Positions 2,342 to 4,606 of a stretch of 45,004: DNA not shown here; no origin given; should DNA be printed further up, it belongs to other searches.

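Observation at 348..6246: Orphan acyl-activation module: P450 ATGA-coupled to FAAL-ACP, bracketed by DUF374-type and LpxL-type acyltransferases, with no PKS/NRPS partner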

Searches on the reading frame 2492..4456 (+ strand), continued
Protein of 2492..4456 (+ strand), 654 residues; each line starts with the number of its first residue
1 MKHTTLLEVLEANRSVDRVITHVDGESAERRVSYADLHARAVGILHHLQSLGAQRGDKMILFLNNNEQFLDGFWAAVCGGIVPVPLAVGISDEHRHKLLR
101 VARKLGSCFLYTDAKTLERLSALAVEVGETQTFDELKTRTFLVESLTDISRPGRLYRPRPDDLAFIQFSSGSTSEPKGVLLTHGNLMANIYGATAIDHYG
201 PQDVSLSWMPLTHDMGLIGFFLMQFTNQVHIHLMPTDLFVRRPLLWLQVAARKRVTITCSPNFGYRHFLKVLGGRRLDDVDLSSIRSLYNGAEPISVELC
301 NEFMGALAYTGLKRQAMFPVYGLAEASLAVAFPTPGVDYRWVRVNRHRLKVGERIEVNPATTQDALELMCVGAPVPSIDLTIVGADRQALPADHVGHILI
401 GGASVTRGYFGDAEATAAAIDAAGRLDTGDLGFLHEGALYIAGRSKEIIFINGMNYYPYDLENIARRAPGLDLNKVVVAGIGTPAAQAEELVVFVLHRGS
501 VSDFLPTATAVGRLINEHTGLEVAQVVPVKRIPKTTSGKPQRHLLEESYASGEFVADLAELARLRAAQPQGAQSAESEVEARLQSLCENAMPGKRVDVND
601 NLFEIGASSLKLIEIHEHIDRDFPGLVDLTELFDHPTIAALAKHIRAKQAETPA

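Call 26: search_protein_representatives(protein=window:2492-4456:+)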
Query: 654 residues. Proteins with E-value up to 0.001 (for the whole library): 141738; up to 1e-10: 61665; up to 1e-30: 16800. The best 150 are listed.
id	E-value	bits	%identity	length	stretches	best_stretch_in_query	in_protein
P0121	1.8e-240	816.0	58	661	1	4-650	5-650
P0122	3.9e-198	676.1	48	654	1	1-648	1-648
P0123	2.9e-197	673.3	31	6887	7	17-646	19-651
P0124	7.7e-197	671.9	31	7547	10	5-646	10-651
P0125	9.8e-197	671.5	32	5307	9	2-648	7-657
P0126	6.3e-196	668.8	75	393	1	1-383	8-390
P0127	1.3e-194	664.5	32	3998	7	18-646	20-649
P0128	6.0e-193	659.0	29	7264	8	8-650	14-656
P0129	2.1e-189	647.3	32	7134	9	5-651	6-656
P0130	2.7e-188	643.6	32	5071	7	16-652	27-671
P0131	7.6e-188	642.1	34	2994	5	6-651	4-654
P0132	2.2e-186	637.3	31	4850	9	17-648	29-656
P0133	3.6e-185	633.3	48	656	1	3-647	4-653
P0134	6.3e-185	632.5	31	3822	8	5-648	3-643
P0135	3.0e-184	630.3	30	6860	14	10-646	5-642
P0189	1.0e-163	562.5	43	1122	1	4-645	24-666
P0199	3.1e-162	557.5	49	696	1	5-651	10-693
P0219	6.8e-159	546.5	41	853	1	5-650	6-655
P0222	6.9e-158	543.2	43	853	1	4-650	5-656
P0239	7.6e-155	533.1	36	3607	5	10-645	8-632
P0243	3.5e-154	530.9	42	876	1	17-648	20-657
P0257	1.3e-152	525.7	42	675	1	2-648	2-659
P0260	2.8e-152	524.6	42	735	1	2-645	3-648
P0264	7.6e-152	523.2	40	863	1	3-647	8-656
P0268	2.3e-151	521.7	42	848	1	19-646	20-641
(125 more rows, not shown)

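Call 27: find_encoding_contigs(protein=P0121, flank=8000, max_places=3)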
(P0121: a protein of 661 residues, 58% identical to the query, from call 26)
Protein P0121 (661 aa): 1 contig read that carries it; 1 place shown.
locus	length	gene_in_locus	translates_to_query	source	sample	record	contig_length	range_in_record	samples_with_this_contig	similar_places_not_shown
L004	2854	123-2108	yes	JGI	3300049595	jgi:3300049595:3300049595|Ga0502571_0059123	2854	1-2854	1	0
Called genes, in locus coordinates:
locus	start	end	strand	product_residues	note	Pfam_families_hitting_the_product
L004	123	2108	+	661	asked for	PF00501:AMP-binding, PF00550:PP-binding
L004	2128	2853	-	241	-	?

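Call 28: find_encoding_contigs(protein=P0122, flank=8000, max_places=3)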
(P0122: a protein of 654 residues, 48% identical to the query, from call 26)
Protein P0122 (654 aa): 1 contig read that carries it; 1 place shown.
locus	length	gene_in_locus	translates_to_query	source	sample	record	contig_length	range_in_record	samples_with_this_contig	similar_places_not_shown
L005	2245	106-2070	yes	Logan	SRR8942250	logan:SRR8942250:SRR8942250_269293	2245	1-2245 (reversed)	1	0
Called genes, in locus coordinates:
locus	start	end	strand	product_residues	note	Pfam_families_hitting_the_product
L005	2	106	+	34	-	?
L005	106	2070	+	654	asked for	PF00501:AMP-binding, PF00550:PP-binding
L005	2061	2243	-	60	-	?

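Call 30: find_related_loci(query=A1, collection=genome_contigs, flank=8000)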
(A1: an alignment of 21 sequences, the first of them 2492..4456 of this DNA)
Query A1 (654 aa) in genome_contigs; peptide patterns used: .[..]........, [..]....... (x = any residue, [..] = any of these).
600 stretches matched a pattern (row limit reached: there are more); 573 encode a relative of the query (tblastn E <= 1e-3); the best 80 are kept; 80 distinct loci.
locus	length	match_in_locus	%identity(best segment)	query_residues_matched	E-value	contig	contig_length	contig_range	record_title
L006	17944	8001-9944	76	1-648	0e+0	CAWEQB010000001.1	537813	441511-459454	MAG: uncultured Gammaproteobacteria bacterium isolate MFD01872.bin.1.203 genome assembly, contig: contig_102922, whole g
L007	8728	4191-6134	75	1-648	0e+0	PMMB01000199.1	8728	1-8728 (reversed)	MAG: Gammaproteobacteria bacterium isolate palsa_1193 73.20110600_P1M.4_contig_112605, whole genome shotgun sequence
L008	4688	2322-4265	77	1-648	0e+0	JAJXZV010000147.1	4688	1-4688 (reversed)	MAG: Proteobacteria bacterium isolate BP7.bin73 NODE_42355_length_4688_cov_1.243148, whole genome shotgun sequence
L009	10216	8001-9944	75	1-648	0e+0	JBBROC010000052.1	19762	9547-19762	MAG: Steroidobacterales bacterium isolate La1_metabat2.235 LA1C_B2.235_k141_520971L_19762_cov_18.0894, whole genome shot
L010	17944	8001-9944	75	1-648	0e+0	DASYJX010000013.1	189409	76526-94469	MAG TPA_asm: Steroidobacteraceae bacterium isolate SMAG_U4306 k141_917329, whole genome shotgun sequence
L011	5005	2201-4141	75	2-648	0e+0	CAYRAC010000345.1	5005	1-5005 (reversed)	MAG TPA_asm: uncultured Steroidobacteraceae bacterium isolate binchicken_co162_183 genome assembly, contig: NODE_48159_l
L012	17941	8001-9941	74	1-648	0e+0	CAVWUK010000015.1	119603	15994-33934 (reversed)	MAG: uncultured Gammaproteobacteria bacterium isolate MFD01716.bin.1.60 genome assembly, contig: contig_88780, whole gen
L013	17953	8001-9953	73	4-654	0e+0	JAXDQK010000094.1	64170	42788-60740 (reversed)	MAG: Gammaproteobacteria bacterium isolate BP_733 scaffold_5335830, whole genome shotgun sequence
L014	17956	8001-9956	74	5-654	0e+0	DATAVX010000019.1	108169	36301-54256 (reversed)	MAG TPA_asm: Steroidobacteraceae bacterium isolate SMAG_U5610 k141_2632269, whole genome shotgun sequence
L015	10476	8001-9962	72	1-654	0e+0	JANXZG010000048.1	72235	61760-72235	MAG: Gammaproteobacteria bacterium isolate GL140_4_metabat_260 GL140_4_k141_2773303, whole genome shotgun sequence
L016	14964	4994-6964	72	1-654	0e+0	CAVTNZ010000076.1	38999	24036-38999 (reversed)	MAG: uncultured Gammaproteobacteria bacterium isolate MFD04752.bin.3.293 genome assembly, contig: contig_33112, whole ge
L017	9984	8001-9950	71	1-650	0e+0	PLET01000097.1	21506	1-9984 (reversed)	MAG: Gammaproteobacteria bacterium isolate bog_1200 73.20110800_S3S.7_contig_5516, whole genome shotgun sequence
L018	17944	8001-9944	71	1-648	0e+0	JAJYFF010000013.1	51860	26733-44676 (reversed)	MAG: Proteobacteria bacterium isolate DBS1-1.bin95 NODE_927_length_51860_cov_2.887557, whole genome shotgun sequence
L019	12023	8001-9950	70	1-650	0e+0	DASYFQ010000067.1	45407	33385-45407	MAG TPA_asm: Steroidobacteraceae bacterium isolate SMAG_U5019 k141_3435206, whole genome shotgun sequence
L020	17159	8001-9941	71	1-648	0e+0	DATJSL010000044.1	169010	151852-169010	MAG TPA_asm: Steroidobacteraceae bacterium isolate SMAG_U14992 k141_1553531, whole genome shotgun sequence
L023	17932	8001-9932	63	5-648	0e+0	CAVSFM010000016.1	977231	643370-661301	MAG: uncultured proteobacterium isolate MFD01872.bin.1.212 genome assembly, contig: contig_70614, whole genome shotgun s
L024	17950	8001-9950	63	1-650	0e+0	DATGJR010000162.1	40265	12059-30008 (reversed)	MAG TPA_asm: Steroidobacteraceae bacterium isolate SMAG_U9838 k141_1213140, whole genome shotgun sequence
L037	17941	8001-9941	61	2-648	0e+0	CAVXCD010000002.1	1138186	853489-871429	MAG: uncultured Gammaproteobacteria bacterium isolate MFD03399.bin.1.83 genome assembly, contig: contig_4774, whole geno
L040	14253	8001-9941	60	4-650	0e+0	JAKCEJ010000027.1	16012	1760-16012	MAG: Proteobacteria bacterium isolate ZJ7.bin55 NODE_3715_length_16012_cov_1.703620, whole genome shotgun sequence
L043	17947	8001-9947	59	1-650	0e+0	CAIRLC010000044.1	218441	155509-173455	MAG: uncultured proteobacterium isolate KR1_bin-0782 genome assembly, contig: bin-0782:44/46, whole genome shotgun seque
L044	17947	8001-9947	58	1-650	0e+0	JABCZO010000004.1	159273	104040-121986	MAG: Gammaproteobacteria bacterium isolate Inc-BW-C-12-M_MAG77 Ga0210394_10000166, whole genome shotgun sequence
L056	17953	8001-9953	56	1-651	0e+0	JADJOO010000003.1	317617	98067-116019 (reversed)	MAG: Proteobacteria bacterium isolate Fred_18-Q3-R57-64_BAT3C.617 tig00010320-10-3166690, whole genome shotgun sequence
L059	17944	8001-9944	56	1-648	0e+0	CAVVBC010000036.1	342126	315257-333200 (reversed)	MAG: uncultured Gammaproteobacteria bacterium isolate MFD09730.bin.3.255 genome assembly, contig: contig_7419, whole gen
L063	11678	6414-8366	58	4-654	0e+0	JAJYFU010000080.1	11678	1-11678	MAG: Proteobacteria bacterium isolate DBS1-2.bin72 NODE_6946_length_11678_cov_10.965631, whole genome shotgun sequence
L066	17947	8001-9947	47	1-648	0e+0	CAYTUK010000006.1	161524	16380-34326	MAG TPA_asm: uncultured Thiotrichaceae bacterium isolate SRP128015_co4_64 genome assembly, contig: NODE_18_length_161524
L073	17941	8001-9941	45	1-650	0e+0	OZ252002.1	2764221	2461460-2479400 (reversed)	MAG: Gammaproteobacteria bacterium isolate d484a861-56e0-41a6-afea-df8291d130ef genome assembly, chromosome: 1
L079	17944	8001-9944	49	2-645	0e+0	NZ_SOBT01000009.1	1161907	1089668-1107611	Panacagrimonas perspica strain DSM 26377 Ga0244566_102, whole genome shotgun sequence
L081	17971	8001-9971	43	1-651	0e+0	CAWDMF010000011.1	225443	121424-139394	MAG: uncultured Gammaproteobacteria bacterium isolate MFD03551.bin.2.90 genome assembly, contig: contig_13007, whole gen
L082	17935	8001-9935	46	1-645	0e+0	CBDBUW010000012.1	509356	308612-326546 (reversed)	MAG: Cyclobacteriaceae bacterium isolate 7aed28b9-4fba-4aa8-a2c3-100fc956efa7 genome assembly, contig: contig_12, whole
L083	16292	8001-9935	47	4-650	0e+0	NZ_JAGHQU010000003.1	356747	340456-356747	Endozoicomonas sp. G2_2 NODE_3_length_356747_cov_31.718044, whole genome shotgun sequence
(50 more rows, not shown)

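Call 37: search_protein_families(library=pfam, proteins=[L056:1840-3555:-, L056:3492-4502:-, L056:4591-5328:-, L056:5252-6043:+, L056:6201-6902:-, L056:10229-10933:-, L056:10926-11774:-, L066:9978-11486:+, L066:11518-12438:+, L066:3630-4832:-], max_evalue=0.001)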
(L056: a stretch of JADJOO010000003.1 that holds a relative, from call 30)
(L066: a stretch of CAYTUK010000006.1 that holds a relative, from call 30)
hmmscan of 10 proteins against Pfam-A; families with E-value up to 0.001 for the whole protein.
L056:1840-3555:- (571 aa): 1 family
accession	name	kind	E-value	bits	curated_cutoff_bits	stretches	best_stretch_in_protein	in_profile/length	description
PF13231.12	PMT_2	-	3.8e-15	56.9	26.1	1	105-238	1-135/160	Dolichyl-phosphate-mannose-protein mannosyltransferase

L056:3492-4502:- (336 aa): 1 family
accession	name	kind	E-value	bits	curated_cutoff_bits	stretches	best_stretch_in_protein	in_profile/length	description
PF00535.33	Glycos_transf_2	-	6.8e-11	42.8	23.3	1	154-262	53-164/168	Glycosyl transferase family 2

L056:4591-5328:- (245 aa): 0 families

L056:5252-6043:+ (263 aa): 1 family
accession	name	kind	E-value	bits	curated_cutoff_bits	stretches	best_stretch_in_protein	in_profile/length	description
PF04028.18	DUF374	-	3.9e-16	58.8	26.8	1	108-172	5-68/69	Domain of unknown function (DUF374)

L056:6201-6902:- (233 aa): 0 families

L056:10229-10933:- (234 aa): 1 family
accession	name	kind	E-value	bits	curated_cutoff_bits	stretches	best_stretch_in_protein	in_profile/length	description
PF03279.18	Lip_A_acyltrans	-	5.4e-17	62.4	22.3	1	39-232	50-245/295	Bacterial lipid A biosynthesis acyltransferase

L056:10926-11774:- (282 aa): 1 family
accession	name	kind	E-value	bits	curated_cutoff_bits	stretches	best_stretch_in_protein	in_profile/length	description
PF03279.18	Lip_A_acyltrans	-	3.8e-24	85.8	22.3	1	17-276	38-295/295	Bacterial lipid A biosynthesis acyltransferase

L066:9978-11486:+ (502 aa): 2 families
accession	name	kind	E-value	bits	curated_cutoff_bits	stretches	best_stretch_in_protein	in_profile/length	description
PF02541.22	Ppx-GppA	-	1.7e-63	215.2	27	1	30-307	6-283/285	Ppx/GppA phosphatase family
PF21447.3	Ppx-GppA_III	-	5.1e-49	166.9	27.3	1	314-487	1-176/177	Ppx/GppA phosphatase, domain III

L066:11518-12438:+ (306 aa): 1 family
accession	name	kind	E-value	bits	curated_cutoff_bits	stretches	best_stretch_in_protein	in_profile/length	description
PF03976.20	PPK2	-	9.7e-105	349.6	22.3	1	54-279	2-227/229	Polyphosphate kinase 2 (PPK2)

L066:3630-4832:- (400 aa): 5 families
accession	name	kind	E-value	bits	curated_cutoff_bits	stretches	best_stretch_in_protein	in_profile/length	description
PF01041.23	DegT_DnrJ_EryC1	-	5.7e-117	391.4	19.8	1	12-392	2-359/360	DegT/DnrJ/EryC1/StrS aminotransferase family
PF00155.27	Aminotran_1_2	-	4.1e-09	36.5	19.7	1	36-162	44-192/361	Aminotransferase class I and II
PF00266.25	Aminotran_5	-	4.2e-05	23.1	21.5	1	38-180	47-200/371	Aminotransferase class-V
PF01053.26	Cys_Met_Meta_PP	-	5.2e-05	22.4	27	1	36-167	54-185/381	Cys/Met metabolism PLP-dependent enzyme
PF01212.27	Beta_elim_lyase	-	0.00082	19.2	27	0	37-215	35-231/288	Beta-eliminating lyase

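Call 38: search_protein_families(library=pfam, proteins=[L079:10148-11962:+, L079:12116-12373:+, L079:12370-13575:+, L079:5174-6229:-, L082:10802-13300:-, L082:4731-6446:-, L044:10000-11328:+, L044:11349-12389:+, L083:11534-13033:+, L081:9986-11143:-], max_evalue=0.001)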
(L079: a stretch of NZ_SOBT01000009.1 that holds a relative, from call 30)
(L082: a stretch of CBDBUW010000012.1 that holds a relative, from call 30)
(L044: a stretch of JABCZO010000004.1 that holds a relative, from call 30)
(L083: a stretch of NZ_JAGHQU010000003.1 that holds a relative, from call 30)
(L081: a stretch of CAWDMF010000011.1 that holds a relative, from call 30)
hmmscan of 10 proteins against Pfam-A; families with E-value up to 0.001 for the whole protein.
L079:10148-11962:+ (604 aa): 3 families
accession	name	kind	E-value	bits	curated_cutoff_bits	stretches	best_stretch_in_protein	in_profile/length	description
PF00501.34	AMP-binding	-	7.3e-57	193.3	29.9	1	54-429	21-384/384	AMP-binding enzyme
PF14535.12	AMP-binding_C_2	-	0.0002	22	25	1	472-562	1-91/96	AMP-binding enzyme C-terminal domain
PF23024.1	AMP-dom_DIP2-like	-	0.00031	21.2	27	1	466-572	2-103/110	Disco-interacting protein 2-like, AMP domain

L079:12116-12373:+ (85 aa): 1 family
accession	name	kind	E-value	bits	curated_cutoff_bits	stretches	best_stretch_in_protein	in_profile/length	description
PF00550.31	PP-binding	-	3.8e-12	46.7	20.8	1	12-74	3-65/67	Phosphopantetheine attachment site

L079:12370-13575:+ (401 aa): 5 families
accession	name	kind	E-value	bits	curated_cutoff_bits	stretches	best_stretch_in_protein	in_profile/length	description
PF00155.27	Aminotran_1_2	-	1e-49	170.1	19.7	1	46-388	3-361/361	Aminotransferase class I and II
PF01212.27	Beta_elim_lyase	-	1.7e-06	28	27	1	84-259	27-214/288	Beta-eliminating lyase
PF00266.25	Aminotran_5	-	8.3e-06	25.4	21.5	1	95-216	49-180/371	Aminotransferase class-V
PF01053.26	Cys_Met_Meta_PP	-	1.3e-05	24.4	27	1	91-216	54-178/381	Cys/Met metabolism PLP-dependent enzyme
PF01041.23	DegT_DnrJ_EryC1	-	0.00016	21.5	19.8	1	91-219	26-153/360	DegT/DnrJ/EryC1/StrS aminotransferase family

L079:5174-6229:- (351 aa): 3 families
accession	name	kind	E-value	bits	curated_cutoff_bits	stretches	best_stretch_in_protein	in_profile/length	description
PF12804.13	NTP_transf_3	-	6.8e-14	52.8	27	1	94-223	1-122/160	MobA-like NTP transferase domain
PF00483.29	NTP_transferase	-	9.6e-11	42.2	21.2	1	94-214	2-124/245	Nucleotidyl transferase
PF01128.25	IspD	-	0.0009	19.5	27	0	94-149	3-55/221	2-C-methyl-D-erythritol 4-phosphate cytidylyltransferase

L082:10802-13300:- (832 aa): 1 family
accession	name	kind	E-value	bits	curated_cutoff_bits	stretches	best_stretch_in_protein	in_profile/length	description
PF02585.22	PIG-L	-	4.8e-15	56.6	28.2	1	47-181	1-128/129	GlcNAc-PI de-N-acetylase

L082:4731-6446:- (571 aa): 1 family
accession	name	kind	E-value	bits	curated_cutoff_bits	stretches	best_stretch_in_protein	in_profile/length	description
PF00474.23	SSF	-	1.1e-37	130.3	22.8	2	33-296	1-258/406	Sodium:solute symporter family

L044:10000-11328:+ (442 aa): 12 families
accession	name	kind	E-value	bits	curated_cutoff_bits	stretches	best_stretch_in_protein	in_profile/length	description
PF04820.20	Trp_halogenase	-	1.3e-30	107.1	21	2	110-368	146-383/458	Tryptophan halogenase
PF01494.25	FAD_binding_3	-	1e-25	91.2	22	1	20-332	1-315/349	FAD binding domain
PF01266.30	DAO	-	1.1e-14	55.1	27.9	2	22-55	1-34/353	FAD dependent oxidoreductase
PF12831.13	FAD_oxidored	-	8.8e-12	45.5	27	1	22-199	1-164/416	FAD dependent oxidoreductase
PF13450.12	NAD_binding_8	-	3.1e-08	34.2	21.9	1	25-58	1-34/68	NAD(P)-binding Rossmann-like domain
PF00890.30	FAD_binding_2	-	2e-06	27.7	20.4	1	22-58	1-37/414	FAD binding domain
PF07992.20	Pyr_redox_2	-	2.9e-06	27.3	26.1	1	22-59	2-40/291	Pyridine nucleotide-disulphide oxidoreductase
PF00070.33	Pyr_redox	-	1.4e-05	26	22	1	23-56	2-35/82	Pyridine nucleotide-disulphide oxidoreductase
PF03486.20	HI0933_like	-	3.2e-05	24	50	1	22-54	2-34/244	HI0933-like protein Rossmann domain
PF05834.18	Lycopene_cycl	-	4.8e-05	23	23.4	1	22-179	1-140/380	Lycopene cyclase protein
PF01134.28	GIDA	-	0.00023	20.8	22.1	1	22-51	1-30/391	Glucose inhibited division protein A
PF13738.12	Pyr_redox_3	-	0.00053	19.8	30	0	18-81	162-228/305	Pyridine nucleotide-disulphide oxidoreductase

L044:11349-12389:+ (346 aa): 1 family
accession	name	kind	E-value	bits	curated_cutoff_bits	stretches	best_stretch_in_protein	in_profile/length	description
PF21168.2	FkbO_Hyg5-like_N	-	6.5e-27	94.4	27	1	65-198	1-122/122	Chorismatase FkbO/Hyg5-like, N-terminal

L083:11534-13033:+ (499 aa): 3 families
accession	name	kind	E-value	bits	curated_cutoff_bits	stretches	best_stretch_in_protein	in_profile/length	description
PF17767.7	NAPRTase_N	-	1.3e-36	126.1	32.6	1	25-155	1-125/125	Nicotinate phosphoribosyltransferase (NAPRTase) N-terminal domain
PF02749.22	QRPTase_N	-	9.3e-08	32.6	27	1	105-155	36-79/82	Quinolinate phosphoribosyl transferase, N-terminal domain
PF04095.22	NAPRTase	-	3.2e-07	30.8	20.8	1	178-356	5-195/239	Nicotinate phosphoribosyltransferase (NAPRTase) family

L081:9986-11143:- (385 aa): 0 families
